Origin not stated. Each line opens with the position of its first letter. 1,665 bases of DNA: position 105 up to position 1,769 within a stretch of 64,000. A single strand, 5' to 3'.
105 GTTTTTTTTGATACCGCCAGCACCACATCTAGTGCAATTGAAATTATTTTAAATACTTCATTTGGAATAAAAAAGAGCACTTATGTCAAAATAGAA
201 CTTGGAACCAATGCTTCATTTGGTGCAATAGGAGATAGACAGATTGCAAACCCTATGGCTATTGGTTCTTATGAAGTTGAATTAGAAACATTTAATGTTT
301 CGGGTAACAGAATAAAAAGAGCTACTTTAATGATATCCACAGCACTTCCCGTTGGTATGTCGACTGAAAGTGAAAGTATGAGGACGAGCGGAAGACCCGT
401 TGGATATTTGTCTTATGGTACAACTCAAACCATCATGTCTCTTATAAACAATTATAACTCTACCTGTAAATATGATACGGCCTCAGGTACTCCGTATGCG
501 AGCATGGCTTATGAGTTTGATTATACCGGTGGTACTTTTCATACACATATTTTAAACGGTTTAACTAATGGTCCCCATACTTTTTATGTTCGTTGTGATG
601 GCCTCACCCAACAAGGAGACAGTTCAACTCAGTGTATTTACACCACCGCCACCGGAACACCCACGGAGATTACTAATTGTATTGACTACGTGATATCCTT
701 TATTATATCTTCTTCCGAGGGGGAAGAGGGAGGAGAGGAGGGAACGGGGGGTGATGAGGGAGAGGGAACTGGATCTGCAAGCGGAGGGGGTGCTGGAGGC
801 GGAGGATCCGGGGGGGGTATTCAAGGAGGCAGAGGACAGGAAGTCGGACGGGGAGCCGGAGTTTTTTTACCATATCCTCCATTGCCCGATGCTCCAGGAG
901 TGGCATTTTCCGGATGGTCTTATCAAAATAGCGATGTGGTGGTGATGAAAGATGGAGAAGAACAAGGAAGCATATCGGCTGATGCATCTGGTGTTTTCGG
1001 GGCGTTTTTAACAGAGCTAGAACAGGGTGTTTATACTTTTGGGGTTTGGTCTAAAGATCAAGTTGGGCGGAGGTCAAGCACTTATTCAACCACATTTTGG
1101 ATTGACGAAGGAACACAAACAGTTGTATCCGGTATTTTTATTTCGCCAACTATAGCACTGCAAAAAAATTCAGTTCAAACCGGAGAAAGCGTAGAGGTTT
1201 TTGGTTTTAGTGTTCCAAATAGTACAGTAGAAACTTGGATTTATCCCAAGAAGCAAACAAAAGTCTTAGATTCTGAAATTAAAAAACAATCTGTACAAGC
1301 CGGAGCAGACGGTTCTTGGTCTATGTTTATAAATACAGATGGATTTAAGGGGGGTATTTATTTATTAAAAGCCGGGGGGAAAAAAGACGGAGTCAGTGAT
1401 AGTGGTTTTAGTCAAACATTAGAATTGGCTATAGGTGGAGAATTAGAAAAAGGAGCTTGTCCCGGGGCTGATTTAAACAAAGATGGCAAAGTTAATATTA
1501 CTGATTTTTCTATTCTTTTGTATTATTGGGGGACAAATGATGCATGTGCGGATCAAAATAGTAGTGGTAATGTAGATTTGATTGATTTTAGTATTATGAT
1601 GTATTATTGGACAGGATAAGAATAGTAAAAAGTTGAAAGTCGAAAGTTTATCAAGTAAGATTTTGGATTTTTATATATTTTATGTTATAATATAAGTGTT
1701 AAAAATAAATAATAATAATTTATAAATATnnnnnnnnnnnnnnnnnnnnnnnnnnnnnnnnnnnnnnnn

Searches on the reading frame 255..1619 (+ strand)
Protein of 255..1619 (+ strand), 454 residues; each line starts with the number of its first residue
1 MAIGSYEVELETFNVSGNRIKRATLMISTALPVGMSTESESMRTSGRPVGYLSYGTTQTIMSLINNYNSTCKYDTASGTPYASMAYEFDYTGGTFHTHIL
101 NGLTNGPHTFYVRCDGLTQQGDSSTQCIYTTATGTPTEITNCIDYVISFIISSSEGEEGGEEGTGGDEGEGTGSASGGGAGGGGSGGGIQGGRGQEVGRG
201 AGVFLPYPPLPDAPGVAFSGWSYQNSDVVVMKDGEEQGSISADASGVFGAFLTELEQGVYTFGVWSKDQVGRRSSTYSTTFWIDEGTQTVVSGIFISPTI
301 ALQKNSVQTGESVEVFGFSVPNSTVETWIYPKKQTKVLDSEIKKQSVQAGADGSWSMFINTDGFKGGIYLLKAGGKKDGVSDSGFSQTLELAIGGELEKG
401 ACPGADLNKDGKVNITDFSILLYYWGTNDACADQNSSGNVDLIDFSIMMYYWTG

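Call 55: find_encoding_contigs(protein=window:255-1619:+, flank=10000, max_places=3)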
Protein window:255-1619:+ (454 aa): no gene with exactly this product is on record in the collection.
